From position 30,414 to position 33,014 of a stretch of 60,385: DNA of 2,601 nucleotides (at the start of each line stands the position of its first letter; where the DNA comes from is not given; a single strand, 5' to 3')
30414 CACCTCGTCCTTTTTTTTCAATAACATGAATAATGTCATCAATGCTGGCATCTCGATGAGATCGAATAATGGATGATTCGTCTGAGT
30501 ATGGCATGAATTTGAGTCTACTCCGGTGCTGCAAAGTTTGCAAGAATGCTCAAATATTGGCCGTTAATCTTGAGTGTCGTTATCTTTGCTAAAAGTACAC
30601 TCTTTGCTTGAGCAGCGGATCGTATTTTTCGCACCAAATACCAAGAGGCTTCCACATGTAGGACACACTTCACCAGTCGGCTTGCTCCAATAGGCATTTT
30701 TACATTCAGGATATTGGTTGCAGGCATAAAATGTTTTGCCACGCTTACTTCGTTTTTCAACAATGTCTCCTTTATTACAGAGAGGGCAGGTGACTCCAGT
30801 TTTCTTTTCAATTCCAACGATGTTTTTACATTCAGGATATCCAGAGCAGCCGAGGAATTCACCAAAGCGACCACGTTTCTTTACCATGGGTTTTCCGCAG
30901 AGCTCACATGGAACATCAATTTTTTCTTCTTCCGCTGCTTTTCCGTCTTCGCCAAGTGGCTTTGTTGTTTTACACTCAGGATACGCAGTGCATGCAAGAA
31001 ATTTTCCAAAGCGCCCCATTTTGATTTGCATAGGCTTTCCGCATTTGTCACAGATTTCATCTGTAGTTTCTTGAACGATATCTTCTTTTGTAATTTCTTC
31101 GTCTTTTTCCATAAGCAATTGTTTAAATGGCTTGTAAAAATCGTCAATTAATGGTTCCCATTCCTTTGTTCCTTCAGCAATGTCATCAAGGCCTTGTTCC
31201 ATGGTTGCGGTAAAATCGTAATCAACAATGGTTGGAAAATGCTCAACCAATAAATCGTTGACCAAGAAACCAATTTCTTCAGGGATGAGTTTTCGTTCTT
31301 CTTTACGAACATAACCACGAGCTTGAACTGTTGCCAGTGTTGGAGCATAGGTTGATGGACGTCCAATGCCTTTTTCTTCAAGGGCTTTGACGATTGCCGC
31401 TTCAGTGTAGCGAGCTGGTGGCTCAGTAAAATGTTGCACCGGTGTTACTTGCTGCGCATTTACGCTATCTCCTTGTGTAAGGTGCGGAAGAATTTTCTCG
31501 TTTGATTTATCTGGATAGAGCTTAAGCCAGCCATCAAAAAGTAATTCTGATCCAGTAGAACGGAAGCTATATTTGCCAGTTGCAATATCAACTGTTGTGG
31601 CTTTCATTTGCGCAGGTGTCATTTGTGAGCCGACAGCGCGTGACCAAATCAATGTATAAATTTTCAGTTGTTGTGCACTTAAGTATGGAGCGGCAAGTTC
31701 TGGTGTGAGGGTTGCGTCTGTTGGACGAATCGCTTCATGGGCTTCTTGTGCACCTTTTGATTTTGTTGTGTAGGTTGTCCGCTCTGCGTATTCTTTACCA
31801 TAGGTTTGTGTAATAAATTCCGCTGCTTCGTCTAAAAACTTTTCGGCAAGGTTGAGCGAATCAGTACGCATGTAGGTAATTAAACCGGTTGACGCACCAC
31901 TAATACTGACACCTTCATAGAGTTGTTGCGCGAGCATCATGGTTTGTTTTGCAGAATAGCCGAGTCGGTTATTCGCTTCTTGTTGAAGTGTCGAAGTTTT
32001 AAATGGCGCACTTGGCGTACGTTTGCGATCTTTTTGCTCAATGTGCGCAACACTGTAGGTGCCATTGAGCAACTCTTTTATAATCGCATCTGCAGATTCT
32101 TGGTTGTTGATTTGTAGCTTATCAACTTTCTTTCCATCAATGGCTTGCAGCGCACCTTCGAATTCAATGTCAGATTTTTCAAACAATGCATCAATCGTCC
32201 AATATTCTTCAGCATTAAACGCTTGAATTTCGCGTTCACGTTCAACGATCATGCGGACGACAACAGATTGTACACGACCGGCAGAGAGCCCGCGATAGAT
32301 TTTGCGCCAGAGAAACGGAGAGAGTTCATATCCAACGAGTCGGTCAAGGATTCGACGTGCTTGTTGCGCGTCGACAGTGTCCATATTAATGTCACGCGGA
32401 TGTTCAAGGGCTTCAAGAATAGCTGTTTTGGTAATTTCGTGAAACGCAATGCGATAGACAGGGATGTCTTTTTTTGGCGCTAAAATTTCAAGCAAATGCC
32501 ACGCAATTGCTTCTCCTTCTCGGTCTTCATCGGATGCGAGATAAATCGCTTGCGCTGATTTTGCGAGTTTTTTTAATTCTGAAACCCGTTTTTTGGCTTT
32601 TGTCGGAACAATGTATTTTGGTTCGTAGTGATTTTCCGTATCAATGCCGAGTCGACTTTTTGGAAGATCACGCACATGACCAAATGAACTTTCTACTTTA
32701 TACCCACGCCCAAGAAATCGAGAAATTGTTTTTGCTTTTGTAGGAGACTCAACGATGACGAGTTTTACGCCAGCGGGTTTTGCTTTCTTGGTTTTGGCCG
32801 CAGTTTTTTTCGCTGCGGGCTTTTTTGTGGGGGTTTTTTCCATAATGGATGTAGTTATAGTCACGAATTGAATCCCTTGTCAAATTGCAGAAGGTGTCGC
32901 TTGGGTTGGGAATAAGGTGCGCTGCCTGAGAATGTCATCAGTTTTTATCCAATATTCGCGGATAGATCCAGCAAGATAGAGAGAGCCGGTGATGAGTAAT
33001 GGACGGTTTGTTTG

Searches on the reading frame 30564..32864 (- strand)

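Call 95: search_protein_families(library=pfam, proteins=[window:30564-32864:-], max_evalue=0.00001)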
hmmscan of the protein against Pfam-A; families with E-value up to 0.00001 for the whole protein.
window:30564-32864:- (766 aa): 3 families
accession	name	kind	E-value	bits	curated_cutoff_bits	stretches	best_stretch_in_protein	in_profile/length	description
PF01131.25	Topoisom_bac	-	4e-130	435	35.1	1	159-573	2-410/411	DNA topoisomerase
PF01396.24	Zn_ribbon_Top1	-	4.7e-43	145.1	32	3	603-637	2-36/39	Topoisomerase DNA binding C4 zinc finger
PF01751.28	Toprim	-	2.9e-21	75.9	23.1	1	34-144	1-96/96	Toprim domain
